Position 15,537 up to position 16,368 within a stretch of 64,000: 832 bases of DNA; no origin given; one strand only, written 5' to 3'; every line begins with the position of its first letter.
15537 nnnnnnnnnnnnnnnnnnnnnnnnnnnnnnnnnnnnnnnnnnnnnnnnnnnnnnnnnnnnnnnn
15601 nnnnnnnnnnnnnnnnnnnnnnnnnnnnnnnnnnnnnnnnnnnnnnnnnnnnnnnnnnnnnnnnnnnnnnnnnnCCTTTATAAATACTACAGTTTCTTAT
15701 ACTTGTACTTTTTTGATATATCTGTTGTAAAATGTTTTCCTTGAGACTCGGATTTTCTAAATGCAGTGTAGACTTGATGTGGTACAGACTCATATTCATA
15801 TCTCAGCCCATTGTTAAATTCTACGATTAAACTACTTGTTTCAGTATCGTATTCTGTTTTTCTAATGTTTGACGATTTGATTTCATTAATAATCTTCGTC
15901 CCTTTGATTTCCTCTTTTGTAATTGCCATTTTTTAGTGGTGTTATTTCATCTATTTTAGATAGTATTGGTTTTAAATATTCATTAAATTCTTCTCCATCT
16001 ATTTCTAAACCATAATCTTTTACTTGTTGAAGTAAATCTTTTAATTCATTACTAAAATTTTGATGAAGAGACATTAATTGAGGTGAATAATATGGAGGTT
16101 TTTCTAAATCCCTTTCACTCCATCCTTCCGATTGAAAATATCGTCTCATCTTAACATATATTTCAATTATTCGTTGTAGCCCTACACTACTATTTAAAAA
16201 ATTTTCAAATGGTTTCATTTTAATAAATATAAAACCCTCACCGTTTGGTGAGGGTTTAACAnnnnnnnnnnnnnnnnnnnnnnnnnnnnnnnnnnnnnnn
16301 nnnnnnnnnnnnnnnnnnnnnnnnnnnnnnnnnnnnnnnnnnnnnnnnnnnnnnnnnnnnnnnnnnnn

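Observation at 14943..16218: Pol-beta nucleotidyltransferase plus KTSC-domain gene pair upstream of the Clp module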

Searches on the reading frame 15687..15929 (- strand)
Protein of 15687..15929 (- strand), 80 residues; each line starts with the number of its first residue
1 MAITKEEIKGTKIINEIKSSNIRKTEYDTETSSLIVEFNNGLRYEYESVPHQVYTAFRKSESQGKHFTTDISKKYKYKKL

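Call 3: search_protein_families(library=pfam, proteins=[window:15687-15929:-], max_evalue=1)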
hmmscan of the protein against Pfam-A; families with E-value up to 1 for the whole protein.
window:15687-15929:- (80 aa): 1 family
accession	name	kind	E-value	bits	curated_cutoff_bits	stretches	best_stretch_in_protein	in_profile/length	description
PF13619.11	KTSC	-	1.1e-17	63.9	25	1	18-75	1-58/58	KTSC domain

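Call 4: search_protein_families(library=phrogs, proteins=[window:15687-15929:-], max_evalue=0.1)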
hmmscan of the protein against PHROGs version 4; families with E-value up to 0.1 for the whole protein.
window:15687-15929:- (80 aa): 4 families
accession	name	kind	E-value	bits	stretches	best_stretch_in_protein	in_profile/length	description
phrog_3292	-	unknown function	1.7e-15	58.1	1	15-79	111-175/436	-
phrog_8113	-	unknown function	3.9e-10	41.1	1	17-79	17-79/144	-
phrog_7365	-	unknown function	0.00094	19.8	1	10-49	3-42/79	-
phrog_11037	-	unknown function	0.064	13.4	1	10-69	73-130/365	-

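Call 17: search_protein_families(library=ncbifam, proteins=[window:15687-15929:-], max_evalue=1)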
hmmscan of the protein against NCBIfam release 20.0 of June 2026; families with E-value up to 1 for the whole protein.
window:15687-15929:- (80 aa): 0 families

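Call 18: search_protein_families(library=padloc, proteins=[window:15687-15929:-], max_evalue=1)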
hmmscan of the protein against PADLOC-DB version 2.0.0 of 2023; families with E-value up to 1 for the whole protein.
window:15687-15929:- (80 aa): 0 families

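Call 50: search_dna_similar(query=window:15687-15929:-, collection=phages, mode=protein, max_rows=40, max_evalue=0.01, rows=spread)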
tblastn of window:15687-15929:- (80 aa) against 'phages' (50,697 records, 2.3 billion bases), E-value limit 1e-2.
Records with a match: 52; places in all: 54; records where one place covers at least 80% of the query: 0.
Best place of each record, by identity: <60% 52.
By first word of the organism name: Vibrio 29; Klebsiella 9; Achromobacter 3; Caulobacter 2; Pseudomonas 2; Bacteroides 1; Microcystis 1; Bacteriophage 1; Providencia 1; Flavonifractor 1; and 2 more.
By host as written in the record: - 24; Vibrio crassostreae 6; Klebsiella pneumoniae 5; Achromobacter xylosoxidans 3; Caulobacter crescentus 2; Klebsiella sp. 2; Pseudomonas putida var. Manila 2; Bacteroides salyersiae BSC162 1; and 7 more.
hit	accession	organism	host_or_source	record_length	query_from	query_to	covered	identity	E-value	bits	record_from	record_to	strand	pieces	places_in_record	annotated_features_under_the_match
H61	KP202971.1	Achromobacter phage JWF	Achromobacter xylosoxidans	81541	19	80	78%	42.4%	1e-4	44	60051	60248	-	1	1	hypothetical protein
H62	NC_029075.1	Achromobacter phage JWF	Achromobacter xylosoxidans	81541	19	80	78%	42.4%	1e-4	44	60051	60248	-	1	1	hypothetical protein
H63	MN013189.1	Microcystis phage Mic1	Cyanobacteria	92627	19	75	71%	42.1%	1e-4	44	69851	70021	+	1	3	KTSC domain-containing protein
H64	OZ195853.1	Vibrio phage D279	Seawater and oysters mix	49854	19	76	73%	41.4%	4e-3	39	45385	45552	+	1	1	hypothetical protein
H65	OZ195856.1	Vibrio phage D273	Seawater and oysters mix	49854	19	76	73%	41.4%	4e-3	39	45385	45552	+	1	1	hypothetical protein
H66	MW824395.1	Vibrio phage 431E45.1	Vibrio crassostreae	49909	19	76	73%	41.4%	4e-3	39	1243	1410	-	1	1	KTSC domain-containing protein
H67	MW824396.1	Vibrio phage 431E46.1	Vibrio crassostreae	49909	19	76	73%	41.4%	4e-3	39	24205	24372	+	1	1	KTSC domain-containing protein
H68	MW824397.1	Vibrio phage 431E48.2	Vibrio crassostreae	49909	19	76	73%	41.4%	4e-3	39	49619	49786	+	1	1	KTSC domain-containing protein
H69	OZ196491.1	Vibrio phage D217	Seawater and oysters mix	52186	19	76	73%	41.4%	4e-3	39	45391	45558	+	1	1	hypothetical protein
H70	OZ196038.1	Vibrio phage D274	Seawater and oysters mix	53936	19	76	73%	41.4%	4e-3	39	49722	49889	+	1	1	hypothetical protein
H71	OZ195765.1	Vibrio phage D65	Seawater and oysters mix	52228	19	76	73%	41.4%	5e-3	39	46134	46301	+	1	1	hypothetical protein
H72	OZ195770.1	Vibrio phage D59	Seawater and oysters mix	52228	19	76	73%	41.4%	5e-3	39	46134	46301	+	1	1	hypothetical protein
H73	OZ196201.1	Vibrio phage D68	Seawater and oysters mix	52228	19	76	73%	41.4%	5e-3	39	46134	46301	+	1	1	hypothetical protein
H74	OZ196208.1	Vibrio phage D57 g1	Seawater and oysters mix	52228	19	76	73%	41.4%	5e-3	39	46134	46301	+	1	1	hypothetical protein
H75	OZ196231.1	Vibrio phage D195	Seawater and oysters mix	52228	19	76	73%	41.4%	5e-3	39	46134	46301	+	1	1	hypothetical protein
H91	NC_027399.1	Klebsiella phage K64-1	Klebsiella pneumoniae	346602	19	80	78%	37.1%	8e-4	41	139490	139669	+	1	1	structural protein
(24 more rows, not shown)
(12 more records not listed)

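Call 51: get_annotated_region(hit=H91, flank=3000)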
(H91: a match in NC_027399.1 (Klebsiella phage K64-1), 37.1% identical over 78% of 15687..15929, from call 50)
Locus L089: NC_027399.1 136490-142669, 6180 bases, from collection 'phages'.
description: Klebsiella phage K64-1 DNA, complete genome.
organism: Klebsiella phage K64-1 (NCBI taxid 1439894)
taxonomy: Viruses; Duplodnaviria; Heunggongvirae; Uroviricota; Caudoviricetes; Alcyoneusvirus; Alcyoneusvirus K641
host: Klebsiella pneumoniae; source: -; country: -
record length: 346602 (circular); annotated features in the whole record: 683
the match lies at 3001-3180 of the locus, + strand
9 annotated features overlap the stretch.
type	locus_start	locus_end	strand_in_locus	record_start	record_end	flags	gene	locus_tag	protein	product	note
CDS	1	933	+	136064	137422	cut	-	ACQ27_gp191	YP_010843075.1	DNA helicase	-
CDS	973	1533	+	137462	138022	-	-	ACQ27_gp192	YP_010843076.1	structural protein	-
CDS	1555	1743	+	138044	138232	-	-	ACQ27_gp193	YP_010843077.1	hypothetical protein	-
CDS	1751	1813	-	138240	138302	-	-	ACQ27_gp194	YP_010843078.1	hypothetical protein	-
CDS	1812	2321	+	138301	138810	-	-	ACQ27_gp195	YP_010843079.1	translation initiation factor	-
CDS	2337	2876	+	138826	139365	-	-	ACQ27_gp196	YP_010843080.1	ATP-dependent protease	-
CDS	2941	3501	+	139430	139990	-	-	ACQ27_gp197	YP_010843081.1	structural protein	-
CDS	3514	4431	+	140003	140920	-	-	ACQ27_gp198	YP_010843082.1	hypothetical protein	-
CDS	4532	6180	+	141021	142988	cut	-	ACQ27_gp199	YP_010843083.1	DNA topoisomerase II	-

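Call 52: get_annotated_region(hit=H63, flank=3000)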
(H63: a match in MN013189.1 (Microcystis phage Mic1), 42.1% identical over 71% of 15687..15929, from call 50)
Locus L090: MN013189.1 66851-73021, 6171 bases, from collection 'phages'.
description: Microcystis phage Mic1, complete genome.
organism: Microcystis phage Mic1 (NCBI taxid 2587456)
taxonomy: Viruses; Duplodnaviria; Heunggongvirae; Uroviricota; Caudoviricetes
host: Cyanobacteria; source: Water samples; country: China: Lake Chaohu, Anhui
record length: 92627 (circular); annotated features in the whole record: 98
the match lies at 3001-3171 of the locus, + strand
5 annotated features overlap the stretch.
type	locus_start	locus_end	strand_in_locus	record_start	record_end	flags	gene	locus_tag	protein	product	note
CDS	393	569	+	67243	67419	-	-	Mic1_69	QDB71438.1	hypothetical protein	-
CDS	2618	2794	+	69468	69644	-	-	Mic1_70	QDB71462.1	hypothetical protein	-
CDS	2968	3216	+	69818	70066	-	-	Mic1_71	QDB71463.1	KTSC domain-containing protein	-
CDS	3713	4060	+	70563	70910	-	-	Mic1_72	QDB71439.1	hypothetical protein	-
CDS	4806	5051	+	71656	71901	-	-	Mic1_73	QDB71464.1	hypothetical protein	-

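Call 53: get_annotated_region(hit=H66, flank=3000)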
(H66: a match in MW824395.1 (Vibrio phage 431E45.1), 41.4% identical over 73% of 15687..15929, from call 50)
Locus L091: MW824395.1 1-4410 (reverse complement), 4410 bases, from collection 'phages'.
description: Vibrio phage 431E45.1, complete genome.
organism: Vibrio phage 431E45.1 (NCBI taxid 2859329)
taxonomy: Viruses; Duplodnaviria; Heunggongvirae; Uroviricota; Caudoviricetes
host: Vibrio crassostreae; source: filtered seawater; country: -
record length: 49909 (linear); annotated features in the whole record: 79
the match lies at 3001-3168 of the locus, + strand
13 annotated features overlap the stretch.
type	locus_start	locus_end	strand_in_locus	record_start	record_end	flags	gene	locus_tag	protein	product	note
CDS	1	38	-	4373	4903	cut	-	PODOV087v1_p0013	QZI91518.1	hypothetical protein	-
CDS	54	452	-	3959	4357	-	-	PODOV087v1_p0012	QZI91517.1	hypothetical protein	conserved protein of unknown function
CDS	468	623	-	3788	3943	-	-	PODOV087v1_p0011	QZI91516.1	hypothetical protein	-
CDS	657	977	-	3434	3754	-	-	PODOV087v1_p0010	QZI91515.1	hypothetical protein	-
CDS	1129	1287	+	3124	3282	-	-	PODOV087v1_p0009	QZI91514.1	hypothetical protein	-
CDS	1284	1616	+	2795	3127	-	-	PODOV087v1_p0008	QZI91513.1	hypothetical protein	-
CDS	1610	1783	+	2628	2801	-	csrA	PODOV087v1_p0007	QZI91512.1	carbon storage regulator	-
CDS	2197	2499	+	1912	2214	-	-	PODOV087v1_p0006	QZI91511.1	hypothetical protein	-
CDS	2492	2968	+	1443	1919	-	-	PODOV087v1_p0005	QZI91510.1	hypothetical protein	-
CDS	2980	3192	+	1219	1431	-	-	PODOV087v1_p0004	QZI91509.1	KTSC domain-containing protein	-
CDS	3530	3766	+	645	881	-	-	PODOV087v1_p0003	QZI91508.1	hypothetical protein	-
CDS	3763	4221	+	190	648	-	-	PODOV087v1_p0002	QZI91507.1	hypothetical protein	-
CDS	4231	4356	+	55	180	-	-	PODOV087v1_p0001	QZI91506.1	hypothetical protein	-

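Call 72: search_solved_structures(query=window:15687-15929:-, max_evalue=10, show_alignments=2)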
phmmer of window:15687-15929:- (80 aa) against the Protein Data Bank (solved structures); distinct sequences matched with E-value up to 10: 3.
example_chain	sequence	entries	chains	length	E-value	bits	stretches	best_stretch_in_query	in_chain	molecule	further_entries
7x8c_A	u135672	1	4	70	3.9e-11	46.2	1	16-79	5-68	KTSC domain-containing protein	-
8wiv_A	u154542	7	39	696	1.9e-09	40.8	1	11-79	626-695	Helicase HerA central domain-containing protein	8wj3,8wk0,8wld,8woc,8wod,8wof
4rgi_A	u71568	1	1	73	0.0017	22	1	17-79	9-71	Uncharacterized protein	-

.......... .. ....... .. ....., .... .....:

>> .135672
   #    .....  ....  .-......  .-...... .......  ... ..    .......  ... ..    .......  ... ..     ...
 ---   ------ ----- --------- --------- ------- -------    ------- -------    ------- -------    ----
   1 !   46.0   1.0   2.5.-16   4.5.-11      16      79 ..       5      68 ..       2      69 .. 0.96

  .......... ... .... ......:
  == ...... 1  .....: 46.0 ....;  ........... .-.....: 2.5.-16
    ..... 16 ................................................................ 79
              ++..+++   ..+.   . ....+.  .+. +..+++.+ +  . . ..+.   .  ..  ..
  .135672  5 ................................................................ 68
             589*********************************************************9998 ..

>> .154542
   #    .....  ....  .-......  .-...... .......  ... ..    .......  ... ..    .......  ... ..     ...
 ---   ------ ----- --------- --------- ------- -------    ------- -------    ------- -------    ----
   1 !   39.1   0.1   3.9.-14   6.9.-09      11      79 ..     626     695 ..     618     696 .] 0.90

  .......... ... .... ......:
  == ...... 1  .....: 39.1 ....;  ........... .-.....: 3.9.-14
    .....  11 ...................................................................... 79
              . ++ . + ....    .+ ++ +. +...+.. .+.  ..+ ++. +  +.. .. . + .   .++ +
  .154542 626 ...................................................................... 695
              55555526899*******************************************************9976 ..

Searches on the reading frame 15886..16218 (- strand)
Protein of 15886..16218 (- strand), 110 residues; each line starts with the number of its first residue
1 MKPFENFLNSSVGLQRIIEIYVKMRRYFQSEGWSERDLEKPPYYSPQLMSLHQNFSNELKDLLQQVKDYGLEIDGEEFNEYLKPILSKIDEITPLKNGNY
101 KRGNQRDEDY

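Call 3: search_protein_families(library=pfam, proteins=[window:15886-16218:-], max_evalue=1)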
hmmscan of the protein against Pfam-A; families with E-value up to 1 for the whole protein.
window:15886-16218:- (110 aa): 3 families
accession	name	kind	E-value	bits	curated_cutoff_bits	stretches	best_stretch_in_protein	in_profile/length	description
PF25190.1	Tad5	-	0.043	14.4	27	1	39-97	19-80/123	Type I Thoeris inhibitor Tad5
PF15926.10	RNF220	-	0.097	12.8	26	1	67-107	194-234/249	E3 ubiquitin-protein ligase RNF220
PF19047.5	HOOK_N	-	0.19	12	23.5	1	57-93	64-100/146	HOOK domain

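Call 4: search_protein_families(library=phrogs, proteins=[window:15886-16218:-], max_evalue=0.1)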
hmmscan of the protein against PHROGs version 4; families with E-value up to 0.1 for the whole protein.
window:15886-16218:- (110 aa): 1 family
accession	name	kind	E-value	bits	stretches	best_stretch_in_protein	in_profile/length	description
phrog_34203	-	unknown function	0.062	13.9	0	59-69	10-20/41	-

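Call 17: search_protein_families(library=ncbifam, proteins=[window:15886-16218:-], max_evalue=1)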
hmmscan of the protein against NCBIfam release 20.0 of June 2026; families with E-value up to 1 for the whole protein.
window:15886-16218:- (110 aa): 0 families

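Call 18: search_protein_families(library=padloc, proteins=[window:15886-16218:-], max_evalue=1)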
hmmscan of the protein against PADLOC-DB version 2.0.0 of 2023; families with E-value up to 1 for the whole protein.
window:15886-16218:- (110 aa): 1 family
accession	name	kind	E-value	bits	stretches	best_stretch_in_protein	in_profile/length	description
PDLC02931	PRTase_III-A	-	0.016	12.8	1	18-91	4-75/267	-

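Call 60: search_protein_families(library=pfam, alignment_id=A4, max_evalue=0.5)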
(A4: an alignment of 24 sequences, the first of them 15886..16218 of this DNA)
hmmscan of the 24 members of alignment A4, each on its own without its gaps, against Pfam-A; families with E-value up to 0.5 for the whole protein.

A. member 1, window:15886-16218:- (110 aa): 3 families
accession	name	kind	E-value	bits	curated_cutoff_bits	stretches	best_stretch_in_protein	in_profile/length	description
PF25190.1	Tad5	-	0.043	14.4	27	1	39-97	19-80/123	Type I Thoeris inhibitor Tad5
PF15926.10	RNF220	-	0.097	12.8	26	1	67-107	194-234/249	E3 ubiquitin-protein ligase RNF220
PF19047.5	HOOK_N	-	0.19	12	23.5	1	57-93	64-100/146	HOOK domain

B. families by the number of members that match (of 24 scanned): 23 families
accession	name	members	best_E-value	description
PF25190.1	Tad5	2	0.043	Type I Thoeris inhibitor Tad5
PF19047.5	HOOK_N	2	0.19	HOOK domain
PF16565.11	MIT_C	1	0.0024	Phospholipase D-like domain at C-terminus of MIT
PF05049.19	IIGP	1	0.0036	Interferon-inducible GTPase (IIGP)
PF25557.1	GAUT_1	1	0.0044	Galacturonosyltransferase domain 1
PF09409.15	PUB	1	0.0085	PUB domain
PF13720.11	Acetyltransf_11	1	0.0093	Udp N-acetylglucosamine O-acyltransferase; Domain 2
PF12889.12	DUF3829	1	0.012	Protein of unknown function (DUF3829)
PF01165.25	Ribosomal_S21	1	0.012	Ribosomal protein S21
PF05600.17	CDK5RAP3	1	0.018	CDK5 regulatory subunit-associated protein 3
PF07862.16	Nif11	1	0.033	Nif11 domain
PF03114.23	BAR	1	0.039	BAR domain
PF04760.21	IF2_N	1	0.056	Translation initiation factor IF-2, N-terminal region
PF14308.11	DnaJ-X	1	0.078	X-domain of DnaJ-containing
PF10336.14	DUF2420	1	0.082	Protein of unknown function (DUF2420)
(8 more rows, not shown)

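Call 61: search_solved_structures(query=A4, max_evalue=5)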
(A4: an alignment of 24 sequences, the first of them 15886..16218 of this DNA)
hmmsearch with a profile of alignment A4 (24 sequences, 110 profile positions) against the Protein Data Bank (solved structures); distinct sequences matched with E-value up to 5: 39.
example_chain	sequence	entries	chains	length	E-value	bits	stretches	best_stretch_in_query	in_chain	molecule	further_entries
8qae_A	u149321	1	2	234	4.2e-05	27.2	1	14-74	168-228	sc-apCC-6-SLLA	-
8gjg_A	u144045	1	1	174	0.034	17.8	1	13-70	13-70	gluc_A04_0005 Binder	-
6egc_A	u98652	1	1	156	0.039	17.6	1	15-70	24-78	SC_2L4HC2_23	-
9r1o_A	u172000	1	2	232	0.14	15.8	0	9-89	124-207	sc-apCC-6-DPH-NR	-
8a3k_UNK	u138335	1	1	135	0.17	15.5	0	14-74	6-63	sc-apCC-4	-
1bkd_S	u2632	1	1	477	0.3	14.7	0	55-93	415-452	SON OF SEVENLESS-1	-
1nvu_S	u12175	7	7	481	0.31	14.7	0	55-93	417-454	Son of sevenless protein homolog 1 | Son of sevenless homolog 1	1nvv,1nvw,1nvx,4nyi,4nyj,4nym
5wfo_N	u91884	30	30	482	0.31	14.7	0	55-93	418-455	Son of sevenless homolog 1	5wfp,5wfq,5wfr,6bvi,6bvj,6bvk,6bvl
1xd2_C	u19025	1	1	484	0.31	14.7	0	55-93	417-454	Son of sevenless protein homolog 1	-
4uru_S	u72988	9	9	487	0.32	14.6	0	55-93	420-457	SON OF SEVENLESS HOMOLOG 1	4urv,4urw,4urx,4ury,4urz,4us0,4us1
6epl_S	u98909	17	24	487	0.32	14.6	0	55-93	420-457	Son of sevenless homolog 1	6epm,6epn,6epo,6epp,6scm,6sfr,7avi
2ii0_A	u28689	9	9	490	0.33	14.6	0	55-93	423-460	Son of sevenless homolog 1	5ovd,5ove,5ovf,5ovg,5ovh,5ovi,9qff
7kfz_B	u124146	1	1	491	0.33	14.6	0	55-93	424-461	Son of sevenless homolog 1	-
8be2_S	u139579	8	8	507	0.36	14.5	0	55-93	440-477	Son of sevenless homolog 1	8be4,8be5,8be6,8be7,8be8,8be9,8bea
7zjj_A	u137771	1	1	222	0.39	14.4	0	11-66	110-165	CspZ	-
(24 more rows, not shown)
